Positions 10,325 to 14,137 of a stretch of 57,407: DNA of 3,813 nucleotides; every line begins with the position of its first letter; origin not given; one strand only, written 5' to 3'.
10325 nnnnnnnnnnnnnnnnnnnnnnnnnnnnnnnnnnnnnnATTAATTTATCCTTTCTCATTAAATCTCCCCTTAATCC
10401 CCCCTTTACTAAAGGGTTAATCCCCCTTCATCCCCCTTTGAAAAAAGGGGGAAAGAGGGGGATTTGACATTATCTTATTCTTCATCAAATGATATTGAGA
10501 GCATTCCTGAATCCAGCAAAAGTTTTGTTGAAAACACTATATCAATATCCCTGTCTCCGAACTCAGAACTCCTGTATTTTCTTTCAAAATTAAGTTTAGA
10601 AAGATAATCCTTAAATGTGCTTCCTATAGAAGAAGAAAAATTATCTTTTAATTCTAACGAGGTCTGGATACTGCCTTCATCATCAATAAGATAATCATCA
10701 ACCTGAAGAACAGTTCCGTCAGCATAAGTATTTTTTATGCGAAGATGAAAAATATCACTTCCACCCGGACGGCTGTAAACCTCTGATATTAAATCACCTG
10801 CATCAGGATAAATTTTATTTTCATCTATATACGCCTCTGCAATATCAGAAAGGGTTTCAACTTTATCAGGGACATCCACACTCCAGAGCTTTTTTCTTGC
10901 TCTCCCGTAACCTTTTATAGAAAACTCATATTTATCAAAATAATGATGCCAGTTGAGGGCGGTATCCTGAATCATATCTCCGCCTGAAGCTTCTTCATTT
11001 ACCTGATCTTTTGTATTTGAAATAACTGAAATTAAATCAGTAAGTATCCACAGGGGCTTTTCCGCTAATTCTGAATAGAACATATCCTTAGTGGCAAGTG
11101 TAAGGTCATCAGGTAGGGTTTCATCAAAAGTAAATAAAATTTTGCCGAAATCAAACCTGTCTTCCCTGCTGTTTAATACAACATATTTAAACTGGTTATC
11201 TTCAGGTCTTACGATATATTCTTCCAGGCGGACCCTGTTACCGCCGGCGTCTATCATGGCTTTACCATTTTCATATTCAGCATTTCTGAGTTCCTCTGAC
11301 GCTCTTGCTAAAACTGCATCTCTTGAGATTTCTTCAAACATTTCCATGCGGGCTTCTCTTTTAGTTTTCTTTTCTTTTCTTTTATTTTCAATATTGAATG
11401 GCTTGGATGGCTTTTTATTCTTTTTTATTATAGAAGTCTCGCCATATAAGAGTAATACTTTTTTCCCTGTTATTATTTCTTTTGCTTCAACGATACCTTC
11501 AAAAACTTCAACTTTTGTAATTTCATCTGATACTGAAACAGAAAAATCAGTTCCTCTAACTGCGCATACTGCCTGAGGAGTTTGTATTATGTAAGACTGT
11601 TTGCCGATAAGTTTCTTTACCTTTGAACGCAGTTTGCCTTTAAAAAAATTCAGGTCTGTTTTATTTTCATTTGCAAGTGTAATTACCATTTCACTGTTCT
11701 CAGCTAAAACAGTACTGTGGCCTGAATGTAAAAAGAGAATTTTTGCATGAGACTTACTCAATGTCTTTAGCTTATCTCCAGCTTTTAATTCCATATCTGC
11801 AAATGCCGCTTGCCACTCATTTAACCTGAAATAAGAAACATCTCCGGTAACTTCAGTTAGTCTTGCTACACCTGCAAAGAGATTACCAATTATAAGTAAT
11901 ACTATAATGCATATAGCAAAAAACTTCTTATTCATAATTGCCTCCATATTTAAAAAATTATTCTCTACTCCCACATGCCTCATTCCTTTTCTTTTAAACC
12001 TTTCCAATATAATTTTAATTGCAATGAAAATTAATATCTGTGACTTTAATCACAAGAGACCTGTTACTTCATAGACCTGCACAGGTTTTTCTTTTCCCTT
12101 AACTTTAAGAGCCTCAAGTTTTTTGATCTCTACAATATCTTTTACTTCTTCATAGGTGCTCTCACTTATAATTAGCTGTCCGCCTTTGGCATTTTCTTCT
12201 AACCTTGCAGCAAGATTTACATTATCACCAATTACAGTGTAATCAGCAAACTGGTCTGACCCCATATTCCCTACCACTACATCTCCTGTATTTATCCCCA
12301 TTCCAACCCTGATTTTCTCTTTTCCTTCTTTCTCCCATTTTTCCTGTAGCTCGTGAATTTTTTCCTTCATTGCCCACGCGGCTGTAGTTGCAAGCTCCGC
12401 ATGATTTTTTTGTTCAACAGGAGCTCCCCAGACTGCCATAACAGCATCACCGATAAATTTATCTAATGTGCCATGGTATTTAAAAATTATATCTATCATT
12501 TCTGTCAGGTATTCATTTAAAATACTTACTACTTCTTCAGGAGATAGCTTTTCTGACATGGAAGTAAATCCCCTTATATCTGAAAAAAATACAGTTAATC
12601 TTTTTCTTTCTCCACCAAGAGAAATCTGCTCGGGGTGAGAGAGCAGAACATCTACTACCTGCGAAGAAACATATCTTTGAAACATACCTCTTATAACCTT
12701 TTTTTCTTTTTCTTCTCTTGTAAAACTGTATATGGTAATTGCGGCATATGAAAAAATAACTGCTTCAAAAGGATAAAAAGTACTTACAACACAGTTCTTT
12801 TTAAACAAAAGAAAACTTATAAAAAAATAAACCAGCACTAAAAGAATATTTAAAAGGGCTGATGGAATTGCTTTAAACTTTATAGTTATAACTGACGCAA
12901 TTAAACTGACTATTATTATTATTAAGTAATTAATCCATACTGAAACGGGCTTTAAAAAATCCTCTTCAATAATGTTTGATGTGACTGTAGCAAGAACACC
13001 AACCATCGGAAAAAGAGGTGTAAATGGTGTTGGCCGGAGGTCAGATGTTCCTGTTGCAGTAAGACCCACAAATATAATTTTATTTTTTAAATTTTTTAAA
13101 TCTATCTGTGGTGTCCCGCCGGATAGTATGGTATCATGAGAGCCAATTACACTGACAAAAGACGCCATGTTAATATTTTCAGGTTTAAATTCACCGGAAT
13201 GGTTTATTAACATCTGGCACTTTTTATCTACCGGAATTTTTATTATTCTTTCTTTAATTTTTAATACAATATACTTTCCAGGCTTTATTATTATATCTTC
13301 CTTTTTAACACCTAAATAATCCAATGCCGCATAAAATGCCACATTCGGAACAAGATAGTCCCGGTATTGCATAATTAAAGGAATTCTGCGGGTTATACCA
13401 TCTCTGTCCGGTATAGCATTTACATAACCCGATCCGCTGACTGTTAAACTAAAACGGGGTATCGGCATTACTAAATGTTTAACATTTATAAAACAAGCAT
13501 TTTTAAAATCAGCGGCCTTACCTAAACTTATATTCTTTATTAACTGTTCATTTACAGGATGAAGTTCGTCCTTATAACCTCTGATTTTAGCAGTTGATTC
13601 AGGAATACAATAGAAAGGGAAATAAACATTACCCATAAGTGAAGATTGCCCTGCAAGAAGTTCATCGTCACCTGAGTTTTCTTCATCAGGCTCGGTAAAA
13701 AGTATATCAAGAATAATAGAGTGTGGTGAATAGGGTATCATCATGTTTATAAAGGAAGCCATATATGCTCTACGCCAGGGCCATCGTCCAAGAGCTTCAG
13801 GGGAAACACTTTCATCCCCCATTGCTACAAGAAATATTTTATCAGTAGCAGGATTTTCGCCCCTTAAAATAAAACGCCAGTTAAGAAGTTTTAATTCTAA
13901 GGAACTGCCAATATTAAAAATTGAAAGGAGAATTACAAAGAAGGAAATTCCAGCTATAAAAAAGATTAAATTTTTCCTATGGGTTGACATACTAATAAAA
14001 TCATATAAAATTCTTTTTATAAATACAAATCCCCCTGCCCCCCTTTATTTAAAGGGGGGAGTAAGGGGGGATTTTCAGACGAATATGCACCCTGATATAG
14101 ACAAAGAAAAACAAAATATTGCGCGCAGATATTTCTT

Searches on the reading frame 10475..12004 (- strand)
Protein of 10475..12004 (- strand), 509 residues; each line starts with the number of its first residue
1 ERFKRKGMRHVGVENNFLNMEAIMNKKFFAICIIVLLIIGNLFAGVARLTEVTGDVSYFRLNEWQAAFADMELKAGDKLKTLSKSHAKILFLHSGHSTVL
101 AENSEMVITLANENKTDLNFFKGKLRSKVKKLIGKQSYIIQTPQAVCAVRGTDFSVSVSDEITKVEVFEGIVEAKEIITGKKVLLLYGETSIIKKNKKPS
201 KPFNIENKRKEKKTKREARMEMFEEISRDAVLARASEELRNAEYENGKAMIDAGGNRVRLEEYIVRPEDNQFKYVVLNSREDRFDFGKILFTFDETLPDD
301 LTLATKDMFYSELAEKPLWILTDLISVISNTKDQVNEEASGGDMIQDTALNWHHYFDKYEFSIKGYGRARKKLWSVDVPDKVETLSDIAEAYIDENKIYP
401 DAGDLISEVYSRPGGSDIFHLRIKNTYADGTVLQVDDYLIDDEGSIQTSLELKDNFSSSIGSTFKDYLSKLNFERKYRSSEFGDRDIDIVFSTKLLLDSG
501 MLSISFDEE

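Call 49: search_protein_families(library=pfam, proteins=[window:10475-12004:-], max_evalue=0.00001)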
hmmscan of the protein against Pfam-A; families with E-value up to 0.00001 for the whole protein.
window:10475-12004:- (509 aa): 1 family
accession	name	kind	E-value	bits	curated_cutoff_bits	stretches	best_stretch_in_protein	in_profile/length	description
PF04773.18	FecR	-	3.9e-13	50.1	24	1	77-173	1-97/97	FecR protein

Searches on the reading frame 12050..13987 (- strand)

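Call 49: search_protein_families(library=pfam, proteins=[window:12050-13987:-], max_evalue=0.00001)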
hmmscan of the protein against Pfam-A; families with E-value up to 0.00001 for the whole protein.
window:12050-13987:- (645 aa): 2 families
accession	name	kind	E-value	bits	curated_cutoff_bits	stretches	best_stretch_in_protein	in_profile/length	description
PF05226.16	CHASE2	-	2.3e-46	158.9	26.3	1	18-364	6-255/257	CHASE2 domain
PF00211.25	Guanylate_cyc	-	6.7e-31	107.7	21.9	1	463-636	8-177/183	Adenylate and Guanylate cyclase catalytic domain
